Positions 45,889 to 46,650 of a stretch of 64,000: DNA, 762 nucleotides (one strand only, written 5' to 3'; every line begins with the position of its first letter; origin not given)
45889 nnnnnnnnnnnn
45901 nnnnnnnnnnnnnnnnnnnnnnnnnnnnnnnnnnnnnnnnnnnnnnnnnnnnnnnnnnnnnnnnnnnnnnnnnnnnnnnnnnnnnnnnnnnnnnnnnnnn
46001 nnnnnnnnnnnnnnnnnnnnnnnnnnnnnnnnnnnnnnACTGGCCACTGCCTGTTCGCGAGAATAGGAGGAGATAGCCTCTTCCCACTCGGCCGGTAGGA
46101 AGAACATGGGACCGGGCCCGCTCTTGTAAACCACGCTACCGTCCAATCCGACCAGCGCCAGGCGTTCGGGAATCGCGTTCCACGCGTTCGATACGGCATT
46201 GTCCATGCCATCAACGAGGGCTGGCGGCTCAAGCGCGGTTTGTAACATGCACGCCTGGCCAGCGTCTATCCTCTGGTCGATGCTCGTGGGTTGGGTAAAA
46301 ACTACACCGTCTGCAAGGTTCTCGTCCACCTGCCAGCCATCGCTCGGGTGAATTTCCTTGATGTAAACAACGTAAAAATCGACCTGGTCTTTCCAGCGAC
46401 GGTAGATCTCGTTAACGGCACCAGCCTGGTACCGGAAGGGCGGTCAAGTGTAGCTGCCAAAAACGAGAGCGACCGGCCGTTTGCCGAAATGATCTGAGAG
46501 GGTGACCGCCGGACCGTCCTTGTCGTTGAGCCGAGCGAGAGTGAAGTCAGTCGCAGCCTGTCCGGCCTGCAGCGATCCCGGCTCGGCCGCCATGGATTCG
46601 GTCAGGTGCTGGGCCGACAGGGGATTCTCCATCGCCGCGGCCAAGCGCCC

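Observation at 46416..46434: SECIS-like hairpin at the canonical distance downstream of the UGA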

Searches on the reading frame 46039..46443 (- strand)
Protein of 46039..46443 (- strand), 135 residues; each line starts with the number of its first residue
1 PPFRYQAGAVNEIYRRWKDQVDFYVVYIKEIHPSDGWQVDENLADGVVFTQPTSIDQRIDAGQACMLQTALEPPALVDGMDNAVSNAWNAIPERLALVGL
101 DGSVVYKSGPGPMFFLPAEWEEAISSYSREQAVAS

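Call 23: find_related_loci(query=A1, collection=metagenome_contigs, flank=1200)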
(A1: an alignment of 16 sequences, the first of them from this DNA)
Query A1 (135 aa) in metagenome_contigs; peptide patterns used: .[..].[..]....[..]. (x = any residue, [..] = any of these).
600 stretches matched a pattern (row limit reached: there are more); 569 encode a relative of the query (tblastn E <= 1e-3); the best 80 are kept; 80 distinct loci.
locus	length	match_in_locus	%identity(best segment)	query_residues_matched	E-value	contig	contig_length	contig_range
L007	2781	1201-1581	64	1-127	2e-56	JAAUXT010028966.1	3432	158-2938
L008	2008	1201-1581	63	1-127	4e-56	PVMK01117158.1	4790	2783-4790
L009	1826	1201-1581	61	1-127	2e-55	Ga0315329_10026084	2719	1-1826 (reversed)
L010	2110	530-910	62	1-127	1e-55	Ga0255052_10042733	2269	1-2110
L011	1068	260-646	67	1-129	2e-57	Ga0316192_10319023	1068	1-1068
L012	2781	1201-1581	61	1-127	1e-53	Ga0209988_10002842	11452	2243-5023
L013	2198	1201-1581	62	1-127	4e-53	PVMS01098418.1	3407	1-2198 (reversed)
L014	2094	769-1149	59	1-127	1e-52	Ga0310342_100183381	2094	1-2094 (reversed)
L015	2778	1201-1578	58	1-126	7e-50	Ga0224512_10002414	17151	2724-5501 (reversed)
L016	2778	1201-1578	62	1-126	2e-47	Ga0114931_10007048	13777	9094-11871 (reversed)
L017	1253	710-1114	53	1-135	3e-48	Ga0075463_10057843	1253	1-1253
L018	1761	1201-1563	56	1-121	2e-44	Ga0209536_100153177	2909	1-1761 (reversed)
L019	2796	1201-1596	48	1-132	2e-43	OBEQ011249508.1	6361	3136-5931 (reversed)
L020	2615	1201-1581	47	1-127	2e-42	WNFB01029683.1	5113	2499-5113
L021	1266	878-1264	50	1-129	4e-43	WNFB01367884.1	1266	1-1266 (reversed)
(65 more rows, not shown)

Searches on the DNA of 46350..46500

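Call 16: search_rna_families(source=window, start=46350, end=46500, threshold=evalue, max_evalue=10, show_alignments=3)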
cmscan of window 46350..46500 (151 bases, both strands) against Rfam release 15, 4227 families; matches with E-value up to 10: 0.
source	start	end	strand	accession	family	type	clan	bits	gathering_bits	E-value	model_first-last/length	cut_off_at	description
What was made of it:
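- No match to any Rfam family, even at E<=10 (call 16).
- Tried and rejected: The permissive scan of 46350-46500 found nothing (call 16).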
